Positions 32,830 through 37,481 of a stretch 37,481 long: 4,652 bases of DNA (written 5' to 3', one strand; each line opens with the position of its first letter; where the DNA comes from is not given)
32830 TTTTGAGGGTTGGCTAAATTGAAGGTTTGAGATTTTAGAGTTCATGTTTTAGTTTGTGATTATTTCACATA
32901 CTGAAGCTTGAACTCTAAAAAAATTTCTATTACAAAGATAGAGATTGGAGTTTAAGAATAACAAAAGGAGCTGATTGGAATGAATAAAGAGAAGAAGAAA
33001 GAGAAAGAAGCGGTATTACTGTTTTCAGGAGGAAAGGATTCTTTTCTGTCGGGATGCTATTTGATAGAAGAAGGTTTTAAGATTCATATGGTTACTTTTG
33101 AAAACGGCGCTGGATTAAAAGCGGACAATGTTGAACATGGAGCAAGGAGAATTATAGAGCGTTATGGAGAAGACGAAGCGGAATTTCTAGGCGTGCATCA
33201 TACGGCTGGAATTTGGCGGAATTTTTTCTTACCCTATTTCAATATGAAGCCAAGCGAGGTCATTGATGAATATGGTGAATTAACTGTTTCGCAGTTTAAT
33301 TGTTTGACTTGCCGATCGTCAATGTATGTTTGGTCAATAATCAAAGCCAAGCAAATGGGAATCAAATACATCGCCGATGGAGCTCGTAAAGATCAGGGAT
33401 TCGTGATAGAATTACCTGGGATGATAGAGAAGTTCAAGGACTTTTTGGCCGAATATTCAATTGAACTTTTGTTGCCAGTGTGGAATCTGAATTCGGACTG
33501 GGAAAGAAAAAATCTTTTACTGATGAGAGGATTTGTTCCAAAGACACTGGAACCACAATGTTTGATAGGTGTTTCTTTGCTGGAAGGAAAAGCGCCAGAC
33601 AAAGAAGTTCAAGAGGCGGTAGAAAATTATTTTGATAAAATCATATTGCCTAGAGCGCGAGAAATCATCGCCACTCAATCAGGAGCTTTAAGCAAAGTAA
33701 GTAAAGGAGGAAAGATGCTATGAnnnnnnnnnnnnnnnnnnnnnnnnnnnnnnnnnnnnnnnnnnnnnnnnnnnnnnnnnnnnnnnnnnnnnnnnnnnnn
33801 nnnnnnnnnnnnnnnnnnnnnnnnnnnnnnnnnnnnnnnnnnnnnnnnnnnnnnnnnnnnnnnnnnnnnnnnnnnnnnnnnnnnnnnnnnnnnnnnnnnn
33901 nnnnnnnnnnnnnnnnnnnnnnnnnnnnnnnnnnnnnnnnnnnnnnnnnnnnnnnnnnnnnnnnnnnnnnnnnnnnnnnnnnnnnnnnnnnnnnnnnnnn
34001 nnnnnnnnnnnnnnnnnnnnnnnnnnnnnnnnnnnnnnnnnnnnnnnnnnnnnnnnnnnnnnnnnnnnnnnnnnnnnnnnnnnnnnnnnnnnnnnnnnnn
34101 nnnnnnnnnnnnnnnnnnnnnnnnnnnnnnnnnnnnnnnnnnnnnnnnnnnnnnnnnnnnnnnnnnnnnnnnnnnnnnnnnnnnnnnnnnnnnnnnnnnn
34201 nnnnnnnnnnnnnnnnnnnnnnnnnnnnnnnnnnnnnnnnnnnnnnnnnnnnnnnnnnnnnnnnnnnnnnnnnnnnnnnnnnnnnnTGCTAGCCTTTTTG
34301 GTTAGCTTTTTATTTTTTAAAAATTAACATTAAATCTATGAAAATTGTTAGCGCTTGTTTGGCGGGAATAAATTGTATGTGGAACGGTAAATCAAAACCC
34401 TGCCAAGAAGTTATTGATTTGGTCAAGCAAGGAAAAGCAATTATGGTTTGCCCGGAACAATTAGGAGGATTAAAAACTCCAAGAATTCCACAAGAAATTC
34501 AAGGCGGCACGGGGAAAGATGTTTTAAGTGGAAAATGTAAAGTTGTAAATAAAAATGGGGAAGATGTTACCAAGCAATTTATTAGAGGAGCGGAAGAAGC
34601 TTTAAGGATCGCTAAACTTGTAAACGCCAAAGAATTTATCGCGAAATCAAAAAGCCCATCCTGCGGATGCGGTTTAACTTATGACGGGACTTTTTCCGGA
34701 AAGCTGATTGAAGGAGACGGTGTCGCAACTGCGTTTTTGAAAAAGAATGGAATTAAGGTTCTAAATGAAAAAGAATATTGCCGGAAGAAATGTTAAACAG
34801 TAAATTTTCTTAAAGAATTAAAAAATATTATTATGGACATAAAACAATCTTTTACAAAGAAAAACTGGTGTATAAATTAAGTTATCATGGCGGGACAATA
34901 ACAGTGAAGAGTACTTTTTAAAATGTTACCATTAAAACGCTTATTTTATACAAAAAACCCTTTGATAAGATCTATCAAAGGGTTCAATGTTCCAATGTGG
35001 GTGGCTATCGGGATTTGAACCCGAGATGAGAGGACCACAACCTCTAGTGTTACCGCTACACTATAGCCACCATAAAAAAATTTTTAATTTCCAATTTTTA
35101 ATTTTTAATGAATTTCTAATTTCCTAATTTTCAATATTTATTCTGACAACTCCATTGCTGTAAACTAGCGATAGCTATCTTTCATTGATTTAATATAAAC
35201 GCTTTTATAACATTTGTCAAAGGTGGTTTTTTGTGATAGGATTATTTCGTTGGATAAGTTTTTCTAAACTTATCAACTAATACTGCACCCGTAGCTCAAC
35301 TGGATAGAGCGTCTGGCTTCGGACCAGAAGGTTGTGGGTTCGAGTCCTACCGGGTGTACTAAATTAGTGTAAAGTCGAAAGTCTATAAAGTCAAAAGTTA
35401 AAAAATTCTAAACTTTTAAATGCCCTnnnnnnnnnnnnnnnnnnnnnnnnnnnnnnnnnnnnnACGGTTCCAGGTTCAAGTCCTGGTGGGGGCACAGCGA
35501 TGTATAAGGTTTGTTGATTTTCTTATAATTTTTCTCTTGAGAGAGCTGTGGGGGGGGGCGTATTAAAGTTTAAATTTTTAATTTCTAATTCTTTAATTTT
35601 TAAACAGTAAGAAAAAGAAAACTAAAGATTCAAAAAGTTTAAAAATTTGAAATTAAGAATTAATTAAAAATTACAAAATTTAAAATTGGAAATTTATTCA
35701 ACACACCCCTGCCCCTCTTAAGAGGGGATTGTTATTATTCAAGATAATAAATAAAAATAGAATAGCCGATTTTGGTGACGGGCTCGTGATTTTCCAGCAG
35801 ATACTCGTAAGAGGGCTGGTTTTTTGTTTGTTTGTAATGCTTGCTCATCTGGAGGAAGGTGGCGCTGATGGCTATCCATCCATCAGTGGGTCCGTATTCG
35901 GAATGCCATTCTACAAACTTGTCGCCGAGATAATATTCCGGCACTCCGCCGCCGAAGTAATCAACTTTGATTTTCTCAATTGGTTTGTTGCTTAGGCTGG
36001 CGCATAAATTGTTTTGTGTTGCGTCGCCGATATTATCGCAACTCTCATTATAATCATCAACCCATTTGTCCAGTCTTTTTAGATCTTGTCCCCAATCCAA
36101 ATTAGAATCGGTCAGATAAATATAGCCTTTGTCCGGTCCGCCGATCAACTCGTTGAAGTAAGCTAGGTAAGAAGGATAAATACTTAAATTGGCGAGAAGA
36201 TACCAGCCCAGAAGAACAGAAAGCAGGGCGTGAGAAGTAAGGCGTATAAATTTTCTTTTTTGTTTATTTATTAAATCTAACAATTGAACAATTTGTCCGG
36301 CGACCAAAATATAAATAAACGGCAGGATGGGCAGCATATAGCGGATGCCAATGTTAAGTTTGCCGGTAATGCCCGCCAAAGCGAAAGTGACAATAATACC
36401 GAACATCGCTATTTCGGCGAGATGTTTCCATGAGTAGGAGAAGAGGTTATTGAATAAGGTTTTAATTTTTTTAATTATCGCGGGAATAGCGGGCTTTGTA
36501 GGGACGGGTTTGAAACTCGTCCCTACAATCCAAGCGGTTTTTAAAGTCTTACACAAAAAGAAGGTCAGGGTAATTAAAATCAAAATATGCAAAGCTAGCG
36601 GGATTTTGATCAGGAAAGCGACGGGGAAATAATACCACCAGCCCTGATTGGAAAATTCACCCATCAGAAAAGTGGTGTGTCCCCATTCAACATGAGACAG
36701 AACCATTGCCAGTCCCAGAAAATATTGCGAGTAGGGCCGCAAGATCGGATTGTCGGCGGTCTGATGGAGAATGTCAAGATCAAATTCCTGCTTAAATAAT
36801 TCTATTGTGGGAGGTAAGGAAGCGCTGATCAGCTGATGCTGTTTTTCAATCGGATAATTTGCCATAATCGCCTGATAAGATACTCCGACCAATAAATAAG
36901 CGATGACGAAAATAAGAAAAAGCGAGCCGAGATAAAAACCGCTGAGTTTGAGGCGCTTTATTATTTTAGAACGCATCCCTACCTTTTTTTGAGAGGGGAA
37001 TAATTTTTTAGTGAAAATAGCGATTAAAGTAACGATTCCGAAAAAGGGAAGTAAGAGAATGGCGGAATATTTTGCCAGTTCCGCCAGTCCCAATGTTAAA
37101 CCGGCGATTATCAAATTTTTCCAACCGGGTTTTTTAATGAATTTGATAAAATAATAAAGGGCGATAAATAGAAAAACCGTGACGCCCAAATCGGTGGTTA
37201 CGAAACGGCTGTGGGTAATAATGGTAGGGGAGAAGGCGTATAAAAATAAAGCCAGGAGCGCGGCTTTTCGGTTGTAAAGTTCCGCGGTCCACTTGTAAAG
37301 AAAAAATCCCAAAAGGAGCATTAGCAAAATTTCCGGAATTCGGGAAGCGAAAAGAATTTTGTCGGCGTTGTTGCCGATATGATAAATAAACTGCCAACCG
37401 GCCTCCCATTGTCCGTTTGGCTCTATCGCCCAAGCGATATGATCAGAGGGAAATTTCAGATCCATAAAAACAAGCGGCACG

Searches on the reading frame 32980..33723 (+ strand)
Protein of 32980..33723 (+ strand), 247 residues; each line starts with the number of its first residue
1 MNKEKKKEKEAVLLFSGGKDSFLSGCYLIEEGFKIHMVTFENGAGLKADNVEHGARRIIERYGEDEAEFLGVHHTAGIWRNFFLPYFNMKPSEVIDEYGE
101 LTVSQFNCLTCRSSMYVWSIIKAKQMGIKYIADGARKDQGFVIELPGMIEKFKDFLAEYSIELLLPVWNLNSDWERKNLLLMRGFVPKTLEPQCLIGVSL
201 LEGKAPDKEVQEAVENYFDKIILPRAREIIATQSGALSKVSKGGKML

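Call 112: search_protein_families(library=pfam, proteins=[window:32980-33723:+], max_evalue=0.0001)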
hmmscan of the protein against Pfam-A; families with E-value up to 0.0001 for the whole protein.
window:32980-33723:+ (247 aa): 2 families
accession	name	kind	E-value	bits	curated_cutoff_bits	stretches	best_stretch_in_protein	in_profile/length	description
PF24167.1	DUF7411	-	1.7e-05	24.9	28.7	0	10-58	2-49/194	Family of unknown function (DUF7411)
PF02568.20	ThiI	-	7e-05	22.9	20.5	0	10-63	5-57/197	Thiamine biosynthesis protein (ThiI)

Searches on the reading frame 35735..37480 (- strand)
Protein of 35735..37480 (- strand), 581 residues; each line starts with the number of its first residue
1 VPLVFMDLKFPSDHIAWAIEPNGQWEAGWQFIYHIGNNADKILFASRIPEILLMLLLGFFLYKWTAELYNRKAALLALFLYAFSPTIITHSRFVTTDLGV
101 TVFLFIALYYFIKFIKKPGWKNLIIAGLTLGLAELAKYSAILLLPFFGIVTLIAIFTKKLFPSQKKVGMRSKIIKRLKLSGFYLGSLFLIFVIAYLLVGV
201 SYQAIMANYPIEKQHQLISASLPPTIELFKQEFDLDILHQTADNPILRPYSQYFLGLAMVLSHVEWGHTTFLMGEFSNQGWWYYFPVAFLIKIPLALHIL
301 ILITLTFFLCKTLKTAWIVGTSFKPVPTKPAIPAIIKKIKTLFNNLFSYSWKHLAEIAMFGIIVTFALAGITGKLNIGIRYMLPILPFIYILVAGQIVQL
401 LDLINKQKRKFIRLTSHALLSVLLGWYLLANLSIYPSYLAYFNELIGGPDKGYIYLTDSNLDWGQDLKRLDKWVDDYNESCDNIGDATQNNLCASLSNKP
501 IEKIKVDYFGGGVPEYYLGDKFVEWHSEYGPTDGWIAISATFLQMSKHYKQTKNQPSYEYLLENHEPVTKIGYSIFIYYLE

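Call 112: search_protein_families(library=pfam, proteins=[window:35735-37480:-], max_evalue=0.0001)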
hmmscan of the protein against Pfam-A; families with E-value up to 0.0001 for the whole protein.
window:35735-37480:- (581 aa): 2 families
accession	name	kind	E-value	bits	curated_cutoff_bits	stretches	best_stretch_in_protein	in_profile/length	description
PF13231.12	PMT_2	-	6.2e-19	69.2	26.1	1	44-160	22-137/160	Dolichyl-phosphate-mannose-protein mannosyltransferase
PF02366.24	PMT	-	9.3e-12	45.5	22.7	1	44-192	83-228/245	Dolichyl-phosphate-mannose-protein mannosyltransferase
